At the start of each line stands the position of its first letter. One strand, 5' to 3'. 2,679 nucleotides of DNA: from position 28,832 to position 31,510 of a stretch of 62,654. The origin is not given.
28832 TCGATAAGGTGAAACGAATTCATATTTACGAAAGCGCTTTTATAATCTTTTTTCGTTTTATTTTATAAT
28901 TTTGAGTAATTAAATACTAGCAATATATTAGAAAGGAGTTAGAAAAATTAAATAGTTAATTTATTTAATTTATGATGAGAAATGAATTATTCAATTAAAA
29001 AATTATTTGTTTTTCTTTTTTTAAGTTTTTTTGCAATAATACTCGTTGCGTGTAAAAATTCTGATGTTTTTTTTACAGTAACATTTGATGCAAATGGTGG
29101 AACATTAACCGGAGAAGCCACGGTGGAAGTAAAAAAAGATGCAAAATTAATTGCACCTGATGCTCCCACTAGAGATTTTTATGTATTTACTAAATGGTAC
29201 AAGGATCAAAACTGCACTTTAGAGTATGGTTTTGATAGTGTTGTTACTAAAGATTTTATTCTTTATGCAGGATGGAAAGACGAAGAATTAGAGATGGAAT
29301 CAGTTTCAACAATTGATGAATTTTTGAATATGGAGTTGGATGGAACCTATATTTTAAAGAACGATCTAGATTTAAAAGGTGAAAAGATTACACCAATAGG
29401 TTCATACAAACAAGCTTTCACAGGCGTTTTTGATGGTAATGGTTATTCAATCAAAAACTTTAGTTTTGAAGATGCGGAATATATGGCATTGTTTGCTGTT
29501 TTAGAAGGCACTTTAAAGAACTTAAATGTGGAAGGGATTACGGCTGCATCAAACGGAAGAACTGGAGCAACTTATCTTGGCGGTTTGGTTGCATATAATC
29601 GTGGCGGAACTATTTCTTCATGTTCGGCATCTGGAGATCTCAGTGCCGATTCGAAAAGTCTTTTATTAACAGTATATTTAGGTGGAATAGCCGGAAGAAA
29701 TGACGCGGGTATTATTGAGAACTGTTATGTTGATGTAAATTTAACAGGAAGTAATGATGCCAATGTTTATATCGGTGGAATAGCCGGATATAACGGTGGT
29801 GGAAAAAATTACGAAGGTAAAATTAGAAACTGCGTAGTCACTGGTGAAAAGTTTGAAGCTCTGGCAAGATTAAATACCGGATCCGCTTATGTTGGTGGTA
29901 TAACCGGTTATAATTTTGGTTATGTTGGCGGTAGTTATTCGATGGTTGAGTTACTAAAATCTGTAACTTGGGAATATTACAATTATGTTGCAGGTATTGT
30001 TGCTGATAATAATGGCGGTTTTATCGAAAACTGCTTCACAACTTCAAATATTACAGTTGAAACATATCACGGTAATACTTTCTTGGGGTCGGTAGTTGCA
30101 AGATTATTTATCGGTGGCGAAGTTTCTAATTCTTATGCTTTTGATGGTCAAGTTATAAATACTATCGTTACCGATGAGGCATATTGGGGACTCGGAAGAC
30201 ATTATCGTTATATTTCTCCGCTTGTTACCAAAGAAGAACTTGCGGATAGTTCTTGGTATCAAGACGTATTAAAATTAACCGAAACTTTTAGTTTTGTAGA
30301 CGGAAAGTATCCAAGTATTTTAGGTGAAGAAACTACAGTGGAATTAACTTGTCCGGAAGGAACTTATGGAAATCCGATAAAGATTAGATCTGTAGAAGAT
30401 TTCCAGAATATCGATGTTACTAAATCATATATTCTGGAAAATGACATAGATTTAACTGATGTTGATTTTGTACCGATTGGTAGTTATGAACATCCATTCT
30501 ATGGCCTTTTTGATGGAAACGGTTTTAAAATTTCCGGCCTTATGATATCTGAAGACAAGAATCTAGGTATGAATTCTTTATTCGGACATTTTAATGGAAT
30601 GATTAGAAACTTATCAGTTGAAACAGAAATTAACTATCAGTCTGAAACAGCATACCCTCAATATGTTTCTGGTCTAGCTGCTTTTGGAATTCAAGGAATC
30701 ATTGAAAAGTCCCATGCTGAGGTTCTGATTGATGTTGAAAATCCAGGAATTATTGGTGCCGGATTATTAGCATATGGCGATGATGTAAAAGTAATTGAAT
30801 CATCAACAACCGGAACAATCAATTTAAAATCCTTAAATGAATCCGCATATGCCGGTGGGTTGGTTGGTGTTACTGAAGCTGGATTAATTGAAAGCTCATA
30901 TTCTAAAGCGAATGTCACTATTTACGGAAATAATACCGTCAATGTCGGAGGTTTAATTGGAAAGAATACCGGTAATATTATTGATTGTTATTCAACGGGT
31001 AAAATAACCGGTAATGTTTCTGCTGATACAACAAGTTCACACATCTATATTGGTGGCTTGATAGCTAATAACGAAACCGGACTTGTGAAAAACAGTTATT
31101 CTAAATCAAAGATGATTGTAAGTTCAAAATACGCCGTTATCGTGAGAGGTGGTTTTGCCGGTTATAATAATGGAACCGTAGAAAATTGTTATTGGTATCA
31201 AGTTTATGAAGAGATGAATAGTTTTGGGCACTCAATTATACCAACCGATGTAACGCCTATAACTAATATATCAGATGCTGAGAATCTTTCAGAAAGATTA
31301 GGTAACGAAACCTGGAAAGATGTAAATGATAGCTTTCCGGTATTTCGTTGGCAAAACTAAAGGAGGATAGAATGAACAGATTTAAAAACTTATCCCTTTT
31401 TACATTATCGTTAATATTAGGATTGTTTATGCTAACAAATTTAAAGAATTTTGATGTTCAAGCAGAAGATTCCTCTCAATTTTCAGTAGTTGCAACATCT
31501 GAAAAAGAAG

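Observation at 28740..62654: A ~33-kb LacI-linked surface glycan-degradation supercluster built mostly from giant lipoproteins; the best candidate for an undescribed system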

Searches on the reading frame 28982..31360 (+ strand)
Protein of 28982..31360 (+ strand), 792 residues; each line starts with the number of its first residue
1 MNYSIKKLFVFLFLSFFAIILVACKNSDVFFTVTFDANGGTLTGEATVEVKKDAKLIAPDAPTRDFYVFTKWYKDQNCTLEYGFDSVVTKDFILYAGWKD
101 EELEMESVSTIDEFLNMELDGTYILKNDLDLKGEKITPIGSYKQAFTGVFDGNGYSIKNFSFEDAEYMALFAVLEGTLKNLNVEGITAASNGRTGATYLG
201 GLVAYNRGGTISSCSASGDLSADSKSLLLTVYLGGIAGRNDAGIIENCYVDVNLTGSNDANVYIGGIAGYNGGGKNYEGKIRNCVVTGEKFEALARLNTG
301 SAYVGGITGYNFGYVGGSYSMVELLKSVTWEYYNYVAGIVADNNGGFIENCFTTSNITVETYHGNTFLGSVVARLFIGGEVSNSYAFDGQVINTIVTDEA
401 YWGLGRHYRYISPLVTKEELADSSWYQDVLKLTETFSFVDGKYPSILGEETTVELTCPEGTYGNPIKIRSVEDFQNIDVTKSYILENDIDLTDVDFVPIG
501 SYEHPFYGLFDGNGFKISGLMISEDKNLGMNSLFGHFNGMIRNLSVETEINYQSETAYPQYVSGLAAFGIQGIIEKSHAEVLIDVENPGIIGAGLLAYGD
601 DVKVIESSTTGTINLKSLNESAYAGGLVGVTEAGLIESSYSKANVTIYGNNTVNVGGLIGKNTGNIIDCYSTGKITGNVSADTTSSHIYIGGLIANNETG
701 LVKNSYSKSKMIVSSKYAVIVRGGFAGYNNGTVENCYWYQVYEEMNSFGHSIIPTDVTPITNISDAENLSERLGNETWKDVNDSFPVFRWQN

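Call 4: search_protein_families(library=pfam, proteins=[window:28982-31360:+], max_evalue=0.01)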
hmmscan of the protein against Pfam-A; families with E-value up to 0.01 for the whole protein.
window:28982-31360:+ (792 aa): 2 families
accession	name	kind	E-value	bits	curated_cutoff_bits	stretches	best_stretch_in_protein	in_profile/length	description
PF07581.17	Glug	-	1.7e-27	94.3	20.5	4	653-676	3-28/28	The GLUG motif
PF09479.16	Flg_new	-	3e-16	59.7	27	1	31-96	1-64/65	Listeria-Bacteroides repeat domain (List_Bact_rpt)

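Call 21: search_protein_families(library=ncbifam, proteins=[window:28982-31360:+], max_evalue=0.01)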
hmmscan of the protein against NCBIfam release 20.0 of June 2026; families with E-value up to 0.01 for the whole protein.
window:28982-31360:+ (792 aa): 1 family
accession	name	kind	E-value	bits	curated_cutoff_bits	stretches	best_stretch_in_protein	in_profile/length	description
TIGR02543.1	List_Bact_rpt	repeat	2.6e-05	24.5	20.95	1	62-100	1-42/44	TIGR02543 family repeat protein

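Call 68: find_homologous_proteins(query=window:28982-31360:+, max_evalue=0.00001)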
Query window:28982-31360:+ (792 aa): 280 proteins with E <= 0.00001 among 8000 candidates; the best 120 are listed.
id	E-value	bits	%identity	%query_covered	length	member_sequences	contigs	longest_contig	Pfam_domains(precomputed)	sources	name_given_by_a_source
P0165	0.0e+0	1773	100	100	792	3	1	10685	PF09479.17,PF07581.18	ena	-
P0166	7.8e-148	512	37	96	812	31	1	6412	PF09479.17,PF07581.18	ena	-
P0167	2.2e-123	431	34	99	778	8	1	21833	PF09479.17,PF07581.18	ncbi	-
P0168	1.8e-120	421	33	96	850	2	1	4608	PF09479.17,PF18998.7,PF07581.18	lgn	-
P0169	2.1e-118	415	34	96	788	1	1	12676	PF09479.17,PF07581.18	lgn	-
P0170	8.3e-117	409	34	96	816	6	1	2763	PF09479.17,PF07581.18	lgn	-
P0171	1.2e-115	405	32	96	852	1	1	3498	PF09479.17,PF07581.18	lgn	-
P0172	7.9e-114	399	33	99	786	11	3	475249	PF09479.17,PF07581.18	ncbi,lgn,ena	-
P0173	9.6e-110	386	36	87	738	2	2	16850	PF07581.18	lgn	-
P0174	2.2e-108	381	33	97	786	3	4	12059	PF09479.17,PF07581.18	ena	-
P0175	6.0e-81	291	32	91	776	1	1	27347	PF07581.18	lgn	-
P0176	3.4e-70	255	28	69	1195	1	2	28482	PF07581.18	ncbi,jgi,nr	ncbi:MAG: hypothetical protein E7642_02760 [Ruminococcaceae bacterium]|nr:hypothetical protein [Osci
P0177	8.6e-46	174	26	87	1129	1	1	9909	PF07581.18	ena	-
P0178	1.4e-43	167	31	38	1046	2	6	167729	PF18657.7,PF07581.18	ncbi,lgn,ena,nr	ncbi:MAG: hypothetical protein IKT39_00755 [Clostridia bacterium]|nr:hypothetical protein [Clostridi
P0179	1.1e-42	164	27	78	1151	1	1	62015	PF07581.18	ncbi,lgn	ncbi:MAG: GLUG motif-containing protein [Sedimentisphaeraceae bacterium JB056]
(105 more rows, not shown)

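Call 80: predict_structure(alignment_id=A4)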
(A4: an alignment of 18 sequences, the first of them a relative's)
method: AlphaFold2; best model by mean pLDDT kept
length: 792 residues; sequences in the alignment: 18
mean_pLDDT: 90.7   pTM: 0.82
mean pLDDT of the five models: 90.7, 90.1, 89.8, 89.8, 89.2
residues with pLDDT >= 90: 574; 70-90: 175; 50-70: 34; < 50: 9
segments of 3 or more residues with pLDDT < 50: 1-3, 23-26
pLDDT, mean of each block of 10 residues (from residue 1): 52 62 57 88 86 89 80 88 91 87 77 95 95 93 96 94 91 97 90 83 96 97 89 97 96 95 97 82 96 93 97 96 96 95 95 97 92 89 96 89 83 95 93 85 88 93 97 95 98 92 92 97 87 96 98 88 96 97 94 97 97 91 96 96 95 95 97 92 81 96 95 84 95 95 84 91 83 87 88 78
secondary structure, 60 per line:
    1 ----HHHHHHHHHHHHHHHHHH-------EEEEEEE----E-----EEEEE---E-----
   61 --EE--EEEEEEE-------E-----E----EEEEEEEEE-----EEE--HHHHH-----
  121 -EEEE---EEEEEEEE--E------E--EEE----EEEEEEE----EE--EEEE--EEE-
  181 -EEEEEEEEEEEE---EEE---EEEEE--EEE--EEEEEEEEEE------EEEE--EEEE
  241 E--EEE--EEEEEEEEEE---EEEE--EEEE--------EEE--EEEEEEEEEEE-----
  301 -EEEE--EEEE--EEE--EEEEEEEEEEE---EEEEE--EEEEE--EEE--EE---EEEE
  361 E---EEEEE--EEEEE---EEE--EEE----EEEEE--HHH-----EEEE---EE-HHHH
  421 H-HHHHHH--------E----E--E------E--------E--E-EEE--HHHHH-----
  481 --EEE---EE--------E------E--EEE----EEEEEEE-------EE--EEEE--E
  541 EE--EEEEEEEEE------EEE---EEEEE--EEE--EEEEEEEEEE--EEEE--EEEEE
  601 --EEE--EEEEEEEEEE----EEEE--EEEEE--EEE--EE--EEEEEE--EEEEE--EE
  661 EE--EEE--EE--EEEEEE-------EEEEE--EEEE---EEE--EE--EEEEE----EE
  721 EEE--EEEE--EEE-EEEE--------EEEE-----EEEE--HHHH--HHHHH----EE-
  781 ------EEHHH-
elements in order (helices of 4 or more, strands of 3 or more residues): H5-22 E30-36 E47-51 E67-73 E92-100 E106-108 H111-115 E122-125 E129-136 E149-151 E156-162 E171-174 E177-179 E182-193 E197-199 E203-207 E210-212 E215-224 E231-234 E237-241 E244-246 E249-258 E262-265 E268-271 E280-282 E285-295 E302-305 E308-311 E314-316 E319-329 E333-337 E340-344 E347-349 E357-361 E365-369 E372-376 E380-382 E385-387 E392-396 E407-410 H417-421 H423-428 E466-468 H471-475 E483-485 E509-511 E516-522 E534-537 E540-542 E545-553 E560-562 E566-570 E573-575 E578-587 E590-593 E596-600 E603-605 E608-617 E622-625 E628-632 E635-637 E644-649 E652-656 E659-662 E665-667 E674-679 E687-691 E694-697 E701-703 E710-714 E719-723 E726-729 E732-734 E736-739 E748-751 E757-760 H763-766 H769-773

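Call 82: fold_search(model_id=the predicted structure, library=pdb)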
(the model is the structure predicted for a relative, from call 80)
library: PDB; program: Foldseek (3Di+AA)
matches with E <= 10: 334; with E <= 0.001: 6
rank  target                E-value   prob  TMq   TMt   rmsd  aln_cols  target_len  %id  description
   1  3n6z                  2.3e-07  1.00  0.28  0.59   7.3       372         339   19  Crystal structure of a putative immunoglobulin A1 protease (BACOVA_03286) from Bacteroides ovatus at 1.30 A resolution (released 2010-07-21)
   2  6xja_P                1.1e-04  1.00  0.24  0.15  18.1       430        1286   14  Streptococcus Pneumoniae IgA1 Protease with IgA1 substrate (released 2021-01-20)
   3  7uvk                  1.4e-04  1.00  0.24  0.16   6.4       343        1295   17  G. haemolysans IgA1 protease (released 2022-11-23)
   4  6xjb                  3.3e-04  1.00  0.25  0.16   5.5       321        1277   16  IgA1 Protease (released 2020-12-09)
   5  7uvl_P                4.3e-04  1.00  0.21  0.14  18.7       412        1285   13  IgA1 Protease with IgA1 substrate (released 2022-11-23)
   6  2y5p_C                8.8e-04  1.00  0.09  0.87   1.9        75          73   32  B-repeat of Listeria monocytogenes InlB (internalin B) (released 2011-02-23)
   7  10qf                  1.0e-03  1.00  0.09  0.14   2.1        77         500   36  Crystal Structure of Treponema denticola Sialidase (TDE_0471) (released 2026-02-25)
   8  8bwk_A                1.8e-03  0.44  0.15  0.15  22.5       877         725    8  Metagenomic derived PL6 alginate lyase (released 2023-12-20)
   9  8bwk_C                2.1e-03  0.54  0.17  0.18  21.5       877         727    9  Metagenomic derived PL6 alginate lyase (released 2023-12-20)
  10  7dmk_B                2.5e-03  0.54  0.18  0.19  21.7       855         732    9  PL6 alginate lyase BcAlyPL6 (released 2021-10-06)
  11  2y5p_D                2.7e-03  1.00  0.08  0.86   2.1        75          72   32  B-repeat of Listeria monocytogenes InlB (internalin B) (released 2011-02-23)
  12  10qi                  2.9e-03  1.00  0.09  0.13   2.4        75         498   36  Crystal Structure of Treponema denticola Sialidase (TDE_0471) D165A mutant bound to 3'-sialyllactose (only Neu5Ac visibl (released 2026-02-25)
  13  2y5p_A                5.2e-03  1.00  0.08  0.86   2.1        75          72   32  B-repeat of Listeria monocytogenes InlB (internalin B) (released 2011-02-23)
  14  7jgj_A                6.2e-03  1.00  0.22  0.14   7.1       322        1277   17  IgA1 Protease in complex with neutralizing mAb (released 2020-12-09)
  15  7dmk_C                7.1e-03  0.28  0.16  0.16  23.1       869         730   10  PL6 alginate lyase BcAlyPL6 (released 2021-10-06)
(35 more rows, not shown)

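Call 86: find_encoding_contigs(protein=P0172, flank=10000, max_places=1)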
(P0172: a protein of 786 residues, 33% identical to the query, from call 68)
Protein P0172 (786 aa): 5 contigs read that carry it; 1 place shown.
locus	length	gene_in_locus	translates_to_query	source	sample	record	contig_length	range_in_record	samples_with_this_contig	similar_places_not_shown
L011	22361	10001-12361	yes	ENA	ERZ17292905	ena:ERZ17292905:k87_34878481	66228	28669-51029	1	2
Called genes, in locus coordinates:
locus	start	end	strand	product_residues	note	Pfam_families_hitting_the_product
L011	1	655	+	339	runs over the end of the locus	PF00106:adh_short (weak), PF01073:3Beta_HSD, PF01370:Epimerase, PF02719:Polysacc_synt_2, PF04321:RmlD_sub_bind, PF07993:NAD_binding_4 (faint), PF13460:NAD_binding_10 (weak), PF16363:GDP_Man_Dehyd, +1 more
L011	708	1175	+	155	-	PF08433:KTI12, PF13671:AAA_33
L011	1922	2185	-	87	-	PF01381:HTH_3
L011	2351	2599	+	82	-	-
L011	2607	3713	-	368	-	PF13450:NAD_binding_8, PF01593:Amino_oxidase, PF03275:GLF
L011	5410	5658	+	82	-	-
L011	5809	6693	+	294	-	-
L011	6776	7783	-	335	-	PF00356:LacI, PF00532:Peripla_BP_1 (weak), PF13407:Peripla_BP_4, PF13377:Peripla_BP_3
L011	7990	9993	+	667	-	PF09479:Flg_new, PF00754:F5_F8_type_C, PF22633:F5_F8_type_C_2, PF00754:F5_F8_type_C, PF22633:F5_F8_type_C_2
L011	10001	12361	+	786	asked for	PF09479:Flg_new, PF07581:Glug (faint)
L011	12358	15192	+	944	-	PF00754:F5_F8_type_C, PF22633:F5_F8_type_C_2, PF00754:F5_F8_type_C (weak), PF00128:Alpha-amylase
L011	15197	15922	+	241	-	-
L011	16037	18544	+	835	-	PF02368:Big_2 (faint), PF21764:Invasin_D4 (faint)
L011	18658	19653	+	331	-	PF00356:LacI, PF13407:Peripla_BP_4 (weak), PF13377:Peripla_BP_3 (faint)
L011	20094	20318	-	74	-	-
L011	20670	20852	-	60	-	-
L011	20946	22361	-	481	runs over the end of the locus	PF01554:MatE, PF03023:MurJ, PF01554:MatE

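Call 87: find_encoding_contigs(protein=P0167, flank=10000, max_places=1)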
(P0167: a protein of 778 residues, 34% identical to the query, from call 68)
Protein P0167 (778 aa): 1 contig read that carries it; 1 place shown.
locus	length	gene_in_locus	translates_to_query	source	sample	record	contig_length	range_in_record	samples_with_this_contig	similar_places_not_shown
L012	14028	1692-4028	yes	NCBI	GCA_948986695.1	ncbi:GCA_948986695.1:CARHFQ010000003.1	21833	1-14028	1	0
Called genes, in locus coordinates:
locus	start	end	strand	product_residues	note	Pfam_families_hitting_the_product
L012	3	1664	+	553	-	?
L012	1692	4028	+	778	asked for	PF09479:Flg_new, PF07581:Glug (faint)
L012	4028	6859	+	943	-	PF00754:F5_F8_type_C, PF22633:F5_F8_type_C_2, PF00128:Alpha-amylase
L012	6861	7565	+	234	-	-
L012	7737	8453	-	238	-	-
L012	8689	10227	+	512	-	PF00370:FGGY_N, PF02782:FGGY_C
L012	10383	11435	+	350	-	-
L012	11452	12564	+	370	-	PF17862:AAA_lid_3, PF01434:Peptidase_M41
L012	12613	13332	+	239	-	-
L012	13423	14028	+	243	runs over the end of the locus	PF01048:PNP_UDP_1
